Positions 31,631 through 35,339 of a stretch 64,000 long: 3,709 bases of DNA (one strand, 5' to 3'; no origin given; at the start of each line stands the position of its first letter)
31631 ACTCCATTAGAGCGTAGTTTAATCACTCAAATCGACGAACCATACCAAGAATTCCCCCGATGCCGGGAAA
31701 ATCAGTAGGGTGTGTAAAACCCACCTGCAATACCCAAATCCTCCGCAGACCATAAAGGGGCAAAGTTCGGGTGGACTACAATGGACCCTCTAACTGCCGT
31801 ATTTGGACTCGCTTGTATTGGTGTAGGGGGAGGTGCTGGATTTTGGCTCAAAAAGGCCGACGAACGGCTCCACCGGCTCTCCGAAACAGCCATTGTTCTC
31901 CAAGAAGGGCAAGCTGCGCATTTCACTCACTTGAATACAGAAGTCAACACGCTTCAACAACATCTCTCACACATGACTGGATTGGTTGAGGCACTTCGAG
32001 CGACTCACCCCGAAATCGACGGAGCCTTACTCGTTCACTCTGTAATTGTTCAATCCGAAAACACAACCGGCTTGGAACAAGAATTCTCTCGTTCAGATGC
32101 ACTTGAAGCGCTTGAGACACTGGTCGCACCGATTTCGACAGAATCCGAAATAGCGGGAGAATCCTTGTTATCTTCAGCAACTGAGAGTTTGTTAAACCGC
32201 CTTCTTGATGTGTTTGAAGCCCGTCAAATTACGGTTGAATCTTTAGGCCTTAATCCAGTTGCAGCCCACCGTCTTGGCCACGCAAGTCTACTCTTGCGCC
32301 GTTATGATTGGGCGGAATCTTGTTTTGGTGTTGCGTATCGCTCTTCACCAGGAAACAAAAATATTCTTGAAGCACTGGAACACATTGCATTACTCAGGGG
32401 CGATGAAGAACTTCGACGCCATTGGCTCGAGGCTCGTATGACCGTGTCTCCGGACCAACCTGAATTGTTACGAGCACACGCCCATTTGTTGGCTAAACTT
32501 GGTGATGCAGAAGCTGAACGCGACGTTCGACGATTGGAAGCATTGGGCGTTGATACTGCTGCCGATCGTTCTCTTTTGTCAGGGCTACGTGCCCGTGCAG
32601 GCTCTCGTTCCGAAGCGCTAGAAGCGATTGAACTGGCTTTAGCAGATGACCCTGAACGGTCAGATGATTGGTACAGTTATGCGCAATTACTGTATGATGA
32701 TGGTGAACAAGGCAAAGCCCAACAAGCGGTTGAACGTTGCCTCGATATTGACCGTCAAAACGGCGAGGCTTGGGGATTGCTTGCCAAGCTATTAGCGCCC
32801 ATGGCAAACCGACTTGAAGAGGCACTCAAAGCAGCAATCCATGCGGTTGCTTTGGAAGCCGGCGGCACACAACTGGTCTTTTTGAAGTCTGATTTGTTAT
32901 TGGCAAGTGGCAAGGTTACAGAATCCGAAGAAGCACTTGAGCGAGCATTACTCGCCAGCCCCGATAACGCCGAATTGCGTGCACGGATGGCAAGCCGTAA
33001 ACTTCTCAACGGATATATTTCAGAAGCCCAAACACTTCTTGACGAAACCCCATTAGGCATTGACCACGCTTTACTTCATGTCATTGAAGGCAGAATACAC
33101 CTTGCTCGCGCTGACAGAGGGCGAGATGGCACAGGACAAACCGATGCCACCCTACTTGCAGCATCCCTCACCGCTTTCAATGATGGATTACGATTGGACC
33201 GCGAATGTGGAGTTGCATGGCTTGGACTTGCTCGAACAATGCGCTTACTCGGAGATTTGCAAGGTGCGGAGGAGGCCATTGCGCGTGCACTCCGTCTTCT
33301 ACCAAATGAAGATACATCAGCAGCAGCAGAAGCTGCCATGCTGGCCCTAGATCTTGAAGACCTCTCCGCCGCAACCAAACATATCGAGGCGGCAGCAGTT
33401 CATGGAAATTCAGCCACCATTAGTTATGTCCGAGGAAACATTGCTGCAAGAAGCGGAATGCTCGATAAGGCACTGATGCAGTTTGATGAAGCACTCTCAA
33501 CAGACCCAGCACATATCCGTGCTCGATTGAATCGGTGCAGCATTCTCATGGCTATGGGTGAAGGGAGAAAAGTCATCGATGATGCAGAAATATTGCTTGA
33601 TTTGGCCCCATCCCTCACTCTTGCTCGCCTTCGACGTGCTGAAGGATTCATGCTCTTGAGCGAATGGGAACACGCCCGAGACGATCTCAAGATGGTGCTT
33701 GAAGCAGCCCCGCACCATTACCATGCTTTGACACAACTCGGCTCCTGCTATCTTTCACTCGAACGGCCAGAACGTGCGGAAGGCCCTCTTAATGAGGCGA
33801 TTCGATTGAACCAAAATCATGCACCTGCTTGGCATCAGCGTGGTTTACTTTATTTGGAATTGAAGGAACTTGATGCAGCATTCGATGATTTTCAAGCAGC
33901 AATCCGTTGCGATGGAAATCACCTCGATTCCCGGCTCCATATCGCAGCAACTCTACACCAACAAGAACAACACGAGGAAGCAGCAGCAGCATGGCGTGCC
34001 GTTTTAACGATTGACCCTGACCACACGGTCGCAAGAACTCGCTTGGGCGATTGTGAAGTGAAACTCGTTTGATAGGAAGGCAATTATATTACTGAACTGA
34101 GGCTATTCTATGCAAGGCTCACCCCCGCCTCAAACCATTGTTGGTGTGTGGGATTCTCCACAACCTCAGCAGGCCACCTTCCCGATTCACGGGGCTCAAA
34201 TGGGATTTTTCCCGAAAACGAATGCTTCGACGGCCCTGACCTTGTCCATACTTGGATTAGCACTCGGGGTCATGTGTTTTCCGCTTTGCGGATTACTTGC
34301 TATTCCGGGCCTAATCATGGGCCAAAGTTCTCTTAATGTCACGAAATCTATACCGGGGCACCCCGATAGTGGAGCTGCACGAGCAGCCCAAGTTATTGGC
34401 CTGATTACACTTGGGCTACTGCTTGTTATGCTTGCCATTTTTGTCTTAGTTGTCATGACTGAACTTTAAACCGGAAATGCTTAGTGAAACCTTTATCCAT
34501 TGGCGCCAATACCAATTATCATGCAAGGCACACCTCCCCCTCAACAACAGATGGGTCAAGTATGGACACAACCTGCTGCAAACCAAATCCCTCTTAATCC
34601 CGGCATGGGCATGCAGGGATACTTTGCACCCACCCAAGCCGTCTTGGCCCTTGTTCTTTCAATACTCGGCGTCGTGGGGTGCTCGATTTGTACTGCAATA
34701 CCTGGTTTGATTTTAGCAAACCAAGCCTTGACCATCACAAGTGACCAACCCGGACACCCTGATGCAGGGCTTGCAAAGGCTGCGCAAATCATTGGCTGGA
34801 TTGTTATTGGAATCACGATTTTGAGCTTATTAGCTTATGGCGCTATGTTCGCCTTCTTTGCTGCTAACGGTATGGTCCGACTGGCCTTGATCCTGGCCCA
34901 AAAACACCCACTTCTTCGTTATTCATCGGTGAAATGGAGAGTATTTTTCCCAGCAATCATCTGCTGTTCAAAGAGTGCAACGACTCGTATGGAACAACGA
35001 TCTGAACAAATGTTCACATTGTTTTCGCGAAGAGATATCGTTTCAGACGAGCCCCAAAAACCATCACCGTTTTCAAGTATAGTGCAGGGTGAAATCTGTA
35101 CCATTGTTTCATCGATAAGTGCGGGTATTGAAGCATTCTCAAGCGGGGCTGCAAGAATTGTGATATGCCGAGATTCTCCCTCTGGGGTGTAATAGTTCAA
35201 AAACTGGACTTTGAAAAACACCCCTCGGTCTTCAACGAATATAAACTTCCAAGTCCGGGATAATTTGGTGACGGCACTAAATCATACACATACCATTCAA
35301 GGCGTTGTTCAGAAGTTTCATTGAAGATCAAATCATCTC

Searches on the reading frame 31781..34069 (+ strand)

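Call 13: search_protein_families(library=pfam, proteins=[window:31781-34069:+], max_evalue=0.00001)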
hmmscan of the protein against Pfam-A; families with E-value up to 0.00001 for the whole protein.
window:31781-34069:+ (763 aa): 14 families
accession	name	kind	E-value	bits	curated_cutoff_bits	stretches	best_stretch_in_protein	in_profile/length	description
PF00515.34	TPR_1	-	4.4e-28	96.3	27.8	0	681-713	1-33/34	Tetratricopeptide repeat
PF07719.23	TPR_2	-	8e-28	94.7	27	0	681-714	1-34/34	Tetratricopeptide repeat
PF14559.12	TPR_19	-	9.7e-25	87.1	25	0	373-425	1-53/68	Tetratricopeptide repeat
PF13181.12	TPR_8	-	3.1e-22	77.2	25.7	0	681-711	1-31/34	Tetratricopeptide repeat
PF13431.12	TPR_17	-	4e-22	77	24.4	0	671-700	3-32/34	Tetratricopeptide repeat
PF13428.12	TPR_14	-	4.4e-21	73.7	23.5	0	296-337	3-44/44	Tetratricopeptide repeat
PF23914.1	TPR_CcmH_CycH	-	8.9e-16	58.6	42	0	265-335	55-128/158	Cytochrome c-type biogenesis protein H TPR domain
PF13432.12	TPR_16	-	2.8e-15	56.9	32.7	0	460-509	14-63/65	Tetratricopeptide repeat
PF12895.13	ANAPC3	-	1.8e-11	44.6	27.2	0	278-351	7-78/82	Anaphase-promoting complex, cyclosome, subunit 3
PF13414.12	TPR_11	-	2.6e-10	40.3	26.8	0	725-748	4-27/42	TPR repeat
PF13371.12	TPR_9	-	7.6e-10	39.1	35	0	654-712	2-60/73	Tetratricopeptide repeat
PF13424.12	TPR_12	-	1e-09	38.8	30.1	0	618-677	8-75/77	Tetratricopeptide repeat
PF25063.1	ARM_TT21_C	-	3.2e-06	27.6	35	0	577-750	16-199/209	Tetratricopeptide repeat protein 21 C-terminal ARM domain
PF25062.1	ARM_TT21_N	-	4.4e-06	27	40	0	509-632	97-221/222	Tetratricopeptide repeat protein 21 N-terminal ARM repeat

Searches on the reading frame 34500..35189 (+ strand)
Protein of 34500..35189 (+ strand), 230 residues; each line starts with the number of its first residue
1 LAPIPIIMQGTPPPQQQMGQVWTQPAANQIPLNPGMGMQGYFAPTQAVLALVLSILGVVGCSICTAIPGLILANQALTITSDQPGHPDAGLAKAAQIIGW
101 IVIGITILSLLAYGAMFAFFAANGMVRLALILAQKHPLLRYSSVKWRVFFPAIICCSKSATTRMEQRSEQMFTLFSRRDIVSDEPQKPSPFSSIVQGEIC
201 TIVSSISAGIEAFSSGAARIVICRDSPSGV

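Call 45: search_protein_families(library=pfam, proteins=[window:34500-35189:+], max_evalue=0.0001)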
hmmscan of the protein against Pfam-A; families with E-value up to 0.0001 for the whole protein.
window:34500-35189:+ (230 aa): 1 family
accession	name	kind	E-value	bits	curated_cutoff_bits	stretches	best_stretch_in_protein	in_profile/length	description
PF13828.11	DUF4190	-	5.1e-09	36.2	35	1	47-108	2-61/62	Domain of unknown function (DUF4190)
